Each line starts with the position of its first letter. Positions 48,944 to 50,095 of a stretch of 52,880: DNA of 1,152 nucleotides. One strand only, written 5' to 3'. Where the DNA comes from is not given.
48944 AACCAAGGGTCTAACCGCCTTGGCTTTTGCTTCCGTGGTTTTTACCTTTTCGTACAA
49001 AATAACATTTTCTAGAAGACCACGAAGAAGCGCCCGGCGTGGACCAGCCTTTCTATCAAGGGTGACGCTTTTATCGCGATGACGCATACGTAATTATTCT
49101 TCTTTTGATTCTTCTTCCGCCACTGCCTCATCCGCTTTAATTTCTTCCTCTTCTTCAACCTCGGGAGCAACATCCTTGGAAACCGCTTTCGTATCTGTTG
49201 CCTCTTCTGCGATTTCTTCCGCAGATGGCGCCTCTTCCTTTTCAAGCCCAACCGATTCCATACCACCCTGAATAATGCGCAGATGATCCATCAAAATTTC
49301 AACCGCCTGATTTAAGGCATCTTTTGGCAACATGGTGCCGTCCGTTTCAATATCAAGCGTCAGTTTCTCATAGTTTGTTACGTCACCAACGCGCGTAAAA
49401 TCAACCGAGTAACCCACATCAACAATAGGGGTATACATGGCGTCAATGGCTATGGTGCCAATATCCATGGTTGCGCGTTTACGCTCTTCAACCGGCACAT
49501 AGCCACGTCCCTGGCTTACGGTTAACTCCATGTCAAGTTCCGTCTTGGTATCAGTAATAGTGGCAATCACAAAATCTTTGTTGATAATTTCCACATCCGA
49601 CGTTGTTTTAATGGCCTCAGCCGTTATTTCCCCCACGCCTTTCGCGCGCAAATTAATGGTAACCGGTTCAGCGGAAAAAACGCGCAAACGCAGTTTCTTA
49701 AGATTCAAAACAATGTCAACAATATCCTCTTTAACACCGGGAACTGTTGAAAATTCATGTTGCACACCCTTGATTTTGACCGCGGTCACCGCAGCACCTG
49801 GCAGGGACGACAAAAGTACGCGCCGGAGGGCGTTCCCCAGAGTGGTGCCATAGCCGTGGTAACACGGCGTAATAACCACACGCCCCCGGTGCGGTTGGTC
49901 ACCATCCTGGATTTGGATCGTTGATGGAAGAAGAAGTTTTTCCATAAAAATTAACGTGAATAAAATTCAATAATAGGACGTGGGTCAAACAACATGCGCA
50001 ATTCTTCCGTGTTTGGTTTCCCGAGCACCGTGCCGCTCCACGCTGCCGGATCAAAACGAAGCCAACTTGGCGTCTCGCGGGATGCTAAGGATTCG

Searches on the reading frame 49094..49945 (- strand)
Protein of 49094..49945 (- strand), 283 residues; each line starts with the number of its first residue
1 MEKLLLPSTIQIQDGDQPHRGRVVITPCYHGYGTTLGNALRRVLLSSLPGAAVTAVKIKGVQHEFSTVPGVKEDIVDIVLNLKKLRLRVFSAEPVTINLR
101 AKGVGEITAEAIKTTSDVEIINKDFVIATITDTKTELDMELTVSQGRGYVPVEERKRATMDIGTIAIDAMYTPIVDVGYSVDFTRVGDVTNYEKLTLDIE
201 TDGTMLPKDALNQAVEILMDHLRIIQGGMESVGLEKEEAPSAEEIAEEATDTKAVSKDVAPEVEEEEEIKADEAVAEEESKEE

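Call 76: search_protein_families(library=pfam, proteins=[window:49094-49945:-], max_evalue=0.001)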
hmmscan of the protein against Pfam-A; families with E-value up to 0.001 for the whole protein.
window:49094-49945:- (283 aa): 3 families
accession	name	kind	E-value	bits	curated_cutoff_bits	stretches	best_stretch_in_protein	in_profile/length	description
PF01000.31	RNA_pol_A_bac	-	2.9e-33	115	33.9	1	56-172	1-119/119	RNA polymerase Rpb3/RpoA insert domain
PF01193.29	RNA_pol_L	-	1.3e-23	82.9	24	1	27-222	2-74/74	RNA polymerase Rpb3/Rpb11 dimerisation domain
PF13656.11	RNA_pol_L_2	-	0.00012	22.1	27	0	178-224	31-71/75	RNA polymerase Rpb3/Rpb11 dimerisation domain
